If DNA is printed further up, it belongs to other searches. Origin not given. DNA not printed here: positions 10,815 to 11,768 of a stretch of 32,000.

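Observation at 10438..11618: Tandem paralogous 3-HAO-like cupins: one keeps the H-x5-E metal motif, the other appears catalytically degenerate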

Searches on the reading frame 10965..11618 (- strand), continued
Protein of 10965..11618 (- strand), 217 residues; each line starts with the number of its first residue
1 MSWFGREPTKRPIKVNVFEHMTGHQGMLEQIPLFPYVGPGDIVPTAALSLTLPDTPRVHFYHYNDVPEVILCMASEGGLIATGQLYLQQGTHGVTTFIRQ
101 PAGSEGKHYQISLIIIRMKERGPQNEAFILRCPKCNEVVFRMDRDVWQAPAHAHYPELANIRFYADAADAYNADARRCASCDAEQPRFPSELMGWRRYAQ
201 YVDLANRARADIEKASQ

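Call 58: find_encoding_contigs(protein=P0248, flank=10000, max_places=1)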
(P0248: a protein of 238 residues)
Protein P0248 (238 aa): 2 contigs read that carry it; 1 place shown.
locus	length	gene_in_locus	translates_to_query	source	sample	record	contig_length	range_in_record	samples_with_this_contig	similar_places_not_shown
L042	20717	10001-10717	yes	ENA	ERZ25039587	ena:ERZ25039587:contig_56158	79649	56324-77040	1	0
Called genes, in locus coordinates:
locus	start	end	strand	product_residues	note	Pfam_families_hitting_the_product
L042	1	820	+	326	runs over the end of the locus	PF12760:Zn_ribbon_IS1595, PF12762:DDE_Tnp_IS1595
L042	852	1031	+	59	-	-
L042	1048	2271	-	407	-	PF03235:GmrSD_N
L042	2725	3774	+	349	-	PF01068:DNA_ligase_A_M, PF04679:DNA_ligase_A_C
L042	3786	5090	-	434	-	PF21686:LigD_Prim-Pol, PF01896:DNA_primase_S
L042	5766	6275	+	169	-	-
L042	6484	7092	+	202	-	PF00561:Abhydrolase_1, PF12146:Hydrolase_4, PF12697:Abhydrolase_6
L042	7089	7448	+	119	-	-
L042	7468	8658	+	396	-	PF00890:FAD_binding_2 (faint), PF01494:FAD_binding_3, PF07992:Pyr_redox_2 (faint), PF13450:NAD_binding_8 (faint)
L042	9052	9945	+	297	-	PF00561:Abhydrolase_1, PF12146:Hydrolase_4 (faint), PF12697:Abhydrolase_6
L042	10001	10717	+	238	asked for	-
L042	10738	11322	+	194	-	-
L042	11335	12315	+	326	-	PF02682:CT_C_D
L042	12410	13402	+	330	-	PF02626:CT_A_B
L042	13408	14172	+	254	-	PF03746:LamB_YcsF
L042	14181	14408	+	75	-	PF25917:BSH_RND (faint), PF25973:BSH_CzcB (faint), PF00364:Biotin_lipoyl, PF25919:BSH_CusB (faint), PF25984:BSH_YknX (weak)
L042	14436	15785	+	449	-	PF00289:Biotin_carb_N, PF02655:ATP-grasp_3 (weak), PF02786:CPSase_L_D2, PF07478:Dala_Dala_lig_C, PF02222:ATP-grasp (weak), PF02785:Biotin_carb_C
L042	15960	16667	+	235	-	PF00440:TetR_N, PF17932:TetR_C_24 (weak)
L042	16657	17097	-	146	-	-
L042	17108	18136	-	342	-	PF13565:HTH_32, PF01498:HTH_Tnp_Tc3_2 (weak), PF13683:rve_3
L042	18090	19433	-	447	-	PF05598:DUF772, PF01609:DDE_Tnp_1, PF13751:DDE_Tnp_1_6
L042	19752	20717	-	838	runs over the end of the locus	PF00884:Sulfatase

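Call 69: find_encoding_contigs(protein=P0251, flank=8000, max_places=1)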
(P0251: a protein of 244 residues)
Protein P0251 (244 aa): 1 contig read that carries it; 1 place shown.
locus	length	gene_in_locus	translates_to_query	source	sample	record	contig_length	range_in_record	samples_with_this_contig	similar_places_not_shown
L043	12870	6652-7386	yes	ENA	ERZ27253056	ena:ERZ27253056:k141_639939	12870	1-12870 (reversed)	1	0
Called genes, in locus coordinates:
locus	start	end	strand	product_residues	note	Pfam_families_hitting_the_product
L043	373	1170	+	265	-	PF01182:Glucosamine_iso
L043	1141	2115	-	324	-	PF01062:Bestrophin, PF25539:Bestrophin_2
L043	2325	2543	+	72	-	-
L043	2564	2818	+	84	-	PF25173:Beta-prop_WDR3_1st (weak), PF25174:Beta-prop_THOC3 (weak)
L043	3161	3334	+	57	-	-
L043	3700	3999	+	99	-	PF12204:DUF3598_N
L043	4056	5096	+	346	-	PF08100:Dimerisation, PF00891:Methyltransf_2, PF08242:Methyltransf_12 (weak)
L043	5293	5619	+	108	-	PF03992:ABM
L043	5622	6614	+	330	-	PF16868:NMT1_3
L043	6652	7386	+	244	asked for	-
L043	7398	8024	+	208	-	-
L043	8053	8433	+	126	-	-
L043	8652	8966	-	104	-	PF02656:DUF202 (weak)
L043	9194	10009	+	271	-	PF12974:Phosphonate-bd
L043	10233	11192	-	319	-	PF00106:adh_short, PF08659:KR (weak), PF13561:adh_short_C2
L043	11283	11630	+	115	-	PF00376:MerR, PF13411:MerR_1, PF09278:MerR-DNA-bind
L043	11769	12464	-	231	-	PF00196:GerE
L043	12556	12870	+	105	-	?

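Call 70: find_encoding_contigs(protein=P0257, flank=8000, max_places=1)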
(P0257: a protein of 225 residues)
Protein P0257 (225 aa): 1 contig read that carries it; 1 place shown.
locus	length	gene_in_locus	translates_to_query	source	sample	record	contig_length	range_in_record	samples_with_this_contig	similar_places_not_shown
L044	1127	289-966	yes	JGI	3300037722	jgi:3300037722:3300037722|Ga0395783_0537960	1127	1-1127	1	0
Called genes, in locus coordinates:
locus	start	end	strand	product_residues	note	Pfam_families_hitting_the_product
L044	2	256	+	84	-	?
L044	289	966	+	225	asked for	-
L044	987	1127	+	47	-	?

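Call 71: find_encoding_contigs(protein=P0264, flank=8000, max_places=1)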
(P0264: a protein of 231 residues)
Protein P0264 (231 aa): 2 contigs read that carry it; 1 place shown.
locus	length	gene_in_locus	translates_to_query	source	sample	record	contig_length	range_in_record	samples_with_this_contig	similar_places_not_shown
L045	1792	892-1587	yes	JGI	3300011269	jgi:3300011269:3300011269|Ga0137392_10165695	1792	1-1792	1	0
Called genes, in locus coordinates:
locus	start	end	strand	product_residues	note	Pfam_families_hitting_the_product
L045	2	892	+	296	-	?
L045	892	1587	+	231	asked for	-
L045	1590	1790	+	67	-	?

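Call 72: find_encoding_contigs(protein=P0280, flank=8000, max_places=1)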
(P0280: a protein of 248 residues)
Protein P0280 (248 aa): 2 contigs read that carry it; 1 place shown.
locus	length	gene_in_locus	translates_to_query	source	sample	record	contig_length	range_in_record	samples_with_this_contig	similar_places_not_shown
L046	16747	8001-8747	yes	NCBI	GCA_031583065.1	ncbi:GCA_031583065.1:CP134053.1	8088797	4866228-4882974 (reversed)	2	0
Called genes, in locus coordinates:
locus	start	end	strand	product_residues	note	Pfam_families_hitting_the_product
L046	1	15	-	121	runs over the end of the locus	PF01638:HxlR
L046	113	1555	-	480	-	PF07690:MFS_1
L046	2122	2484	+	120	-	-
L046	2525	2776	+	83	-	PF13384:HTH_23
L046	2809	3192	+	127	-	-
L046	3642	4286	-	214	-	PF01144:CoA_trans, PF13336:AcetylCoA_hyd_C (weak)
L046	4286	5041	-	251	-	PF01144:CoA_trans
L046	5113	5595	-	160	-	-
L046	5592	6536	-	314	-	-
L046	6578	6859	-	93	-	PF14026:SCO4226-like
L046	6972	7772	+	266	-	PF09339:HTH_IclR, PF01614:IclR_C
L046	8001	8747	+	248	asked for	-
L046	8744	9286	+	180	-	-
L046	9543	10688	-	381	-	PF13808:DDE_Tnp_1_assoc, PF01609:DDE_Tnp_1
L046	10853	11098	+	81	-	-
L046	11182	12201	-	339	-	PF00140:Sigma70_r1_2, PF04542:Sigma70_r2, PF04539:Sigma70_r3, PF04545:Sigma70_r4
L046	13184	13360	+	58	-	-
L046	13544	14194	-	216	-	PF00753:Lactamase_B (weak), PF13483:Lactamase_B_3, PF12706:Lactamase_B_2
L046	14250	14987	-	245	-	PF11716:MDMPI_N, PF07398:MDMPI_C (weak)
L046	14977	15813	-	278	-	PF01557:FAA_hydrolase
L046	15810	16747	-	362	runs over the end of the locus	PF02311:AraC_binding (faint), PF07883:Cupin_2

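Call 74: search_protein_families(library=pfam, proteins=[L043:8053-8433:+, L046:5592-6536:-, L046:5113-5595:-, L046:6578-6859:-, L045:2-892:+, L044:2-256:+, L031:4886-5983:+, L031:7247-8701:+], max_evalue=0.01)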
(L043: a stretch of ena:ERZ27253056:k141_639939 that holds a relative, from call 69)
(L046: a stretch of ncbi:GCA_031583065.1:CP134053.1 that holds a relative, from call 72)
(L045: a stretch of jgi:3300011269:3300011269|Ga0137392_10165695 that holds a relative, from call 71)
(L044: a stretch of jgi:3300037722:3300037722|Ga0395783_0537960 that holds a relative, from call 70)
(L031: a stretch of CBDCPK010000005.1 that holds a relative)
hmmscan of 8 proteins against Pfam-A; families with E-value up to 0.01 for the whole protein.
L043:8053-8433:+ (126 aa): 1 family
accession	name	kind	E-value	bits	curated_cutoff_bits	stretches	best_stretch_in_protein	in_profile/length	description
PF01257.25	2Fe-2S_thioredx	-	0.00024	21.4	24.8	1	13-88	64-143/145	Thioredoxin-like [2Fe-2S] ferredoxin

L046:5592-6536:- (314 aa): 2 families
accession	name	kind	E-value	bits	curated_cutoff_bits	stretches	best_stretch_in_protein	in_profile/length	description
PF16868.10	NMT1_3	-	5.6e-07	29.9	27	1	33-244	37-248/289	NMT1-like family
PF12974.12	Phosphonate-bd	-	4.4e-05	23.4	27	1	40-137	42-135/242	ABC transporter, phosphonate, periplasmic substrate-binding protein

L046:5113-5595:- (160 aa): 0 families

L046:6578-6859:- (93 aa): 1 family
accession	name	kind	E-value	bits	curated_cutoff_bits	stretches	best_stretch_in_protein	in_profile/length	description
PF14026.12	SCO4226-like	-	3.4e-08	34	28.5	1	4-74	1-76/76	Nickel responsive protein SCO4226-like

L045:2-892:+ (296 aa): 4 families
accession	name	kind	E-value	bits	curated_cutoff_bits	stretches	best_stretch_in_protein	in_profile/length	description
PF09084.16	NMT1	-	6.5e-20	72.4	20.5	1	1-205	9-207/216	NMT1/THI5 like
PF13379.11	NMT1_2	-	4.5e-17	63.1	24.7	1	1-204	23-235/252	NMT1-like family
PF12974.12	Phosphonate-bd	-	0.00087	19.2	27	1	12-126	28-138/242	ABC transporter, phosphonate, periplasmic substrate-binding protein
PF16868.10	NMT1_3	-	0.0023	18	27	1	82-147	100-166/289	NMT1-like family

L044:2-256:+ (84 aa): 1 family
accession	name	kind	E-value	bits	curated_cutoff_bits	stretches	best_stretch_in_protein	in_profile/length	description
PF14026.12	SCO4226-like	-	8.6e-05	23.1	28.5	1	4-65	11-76/76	Nickel responsive protein SCO4226-like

L031:4886-5983:+ (365 aa): 1 family
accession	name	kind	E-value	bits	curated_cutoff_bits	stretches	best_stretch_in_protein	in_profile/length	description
PF00296.26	Bac_luciferase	-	7.7e-66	223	27.9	1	1-310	1-310/314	Luciferase-like monooxygenase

L031:7247-8701:+ (484 aa): 1 family
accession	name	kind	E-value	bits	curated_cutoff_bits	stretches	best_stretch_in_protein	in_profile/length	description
PF00171.27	Aldedh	-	2.1e-136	455.6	23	1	15-479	2-461/461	Aldehyde dehydrogenase family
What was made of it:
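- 11615..11884 (-): Gene S: 89-aa SCO4226-like (DUF4242) protein with a GTG start. Its stop overlaps the A start (ATGA). It is also next to A-B in the distant loci L044 and L046 (calls 72, 74).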

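Call 79: fold_search(model_id=the predicted structure, library=pdb)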
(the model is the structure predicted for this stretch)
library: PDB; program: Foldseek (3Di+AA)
matches with E <= 10: 982; with E <= 0.001: 0
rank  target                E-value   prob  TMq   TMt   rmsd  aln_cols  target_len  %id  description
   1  1zvf_A                2.3e-03  0.89  0.26  0.31  13.2       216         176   14  The crystal structure of 3-hydroxyanthranilate 3,4-dioxygenase from Saccharomyces cerevisiae (released 2006-06-02)
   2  6x11                  1.4e-02  0.63  0.26  0.30  13.7       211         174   12  Observing a ring-cleaving dioxygenase in action through a crystalline lens - an enol tautomer of ACMS monodentately boun (released 2020-07-29)
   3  4wzc                  1.6e-02  0.60  0.26  0.30  13.4       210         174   12  Understanding Extradiol Dioxygenase Mechanism in NAD+ Biosynthesis by Viewing Catalytic Intermediates - 2,3-cis-4,5-tran (released 2016-02-10)
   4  4hsl                  1.7e-02  0.66  0.26  0.30  13.6       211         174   15  2.00 angstrom x-ray crystal structure of substrate-bound E110A 3-hydroxyanthranilate-3,4-dioxygenase from Cupriavidus me (released 2013-11-27)
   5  5v28                  1.9e-02  0.54  0.25  0.29  12.7       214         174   14  2.72 angstrom crystal structure of P97A 3-hydroxyanthranilate-3,4-dioxygenase from Cupriavidus metallidurans (released 2018-03-07)
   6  6vib                  2.1e-02  0.54  0.24  0.28  13.0       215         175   14  Observing a ring-cleaving dioxygenase in action through a crystalline lens - enol tautomers of ACMS bidentately bound st (released 2020-07-29)
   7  6bvs                  2.9e-02  0.57  0.27  0.31  13.5       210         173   13  Crystal structure of 3-hydroxyanthranilate-3,4-dioxygenase I142A from Cupriavidus metallidurans in complex with 4-Cl-3-H (released 2018-06-06)
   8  5v27                  3.3e-02  0.38  0.24  0.28  12.5       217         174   12  2.35 angstrom crystal structure of P97V 3-hydroxyanthranilate-3,4-dioxygenase from Cupriavidus metallidurans (released 2018-03-07)
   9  5v26_B                4.1e-02  0.41  0.25  0.30  12.9       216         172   14  1.78 angstrom crystal structure of P97H 3-hydroxyanthranilate-3,4-dioxygenase from Cupriavidus metallidurans (released 2018-03-07)
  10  6vi8                  5.5e-02  0.41  0.25  0.29  12.9       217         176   15  Observing a ring-cleaving dioxygenase in action through a crystalline lens - a superoxo bound structure (released 2020-07-29)
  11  6d60                  5.5e-02  0.38  0.26  0.30  13.6       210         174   13  Crystal structure of 3-hydroxyanthranilate-3,4-dioxygenase I142P from Cupriavidus metallidurans (released 2018-06-06)
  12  1yfu                  5.8e-02  0.41  0.26  0.30  13.4       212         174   13  Crystal structure of 3-hydroxyanthranilate-3,4-dioxygenase from Ralstonia metallidurans (released 2005-05-31)
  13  5v26_A                6.5e-02  0.54  0.23  0.29  13.1       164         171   15  1.78 angstrom crystal structure of P97H 3-hydroxyanthranilate-3,4-dioxygenase from Cupriavidus metallidurans (released 2018-03-07)
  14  1zvf_B                7.7e-02  0.30  0.25  0.30  13.5       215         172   13  The crystal structure of 3-hydroxyanthranilate 3,4-dioxygenase from Saccharomyces cerevisiae (released 2006-06-02)
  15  6vi9                  9.2e-02  0.23  0.23  0.27  13.4       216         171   14  Observing a ring-cleaving dioxygenase in action through a crystalline lens - an alkylperoxo bound structure (released 2020-07-29)
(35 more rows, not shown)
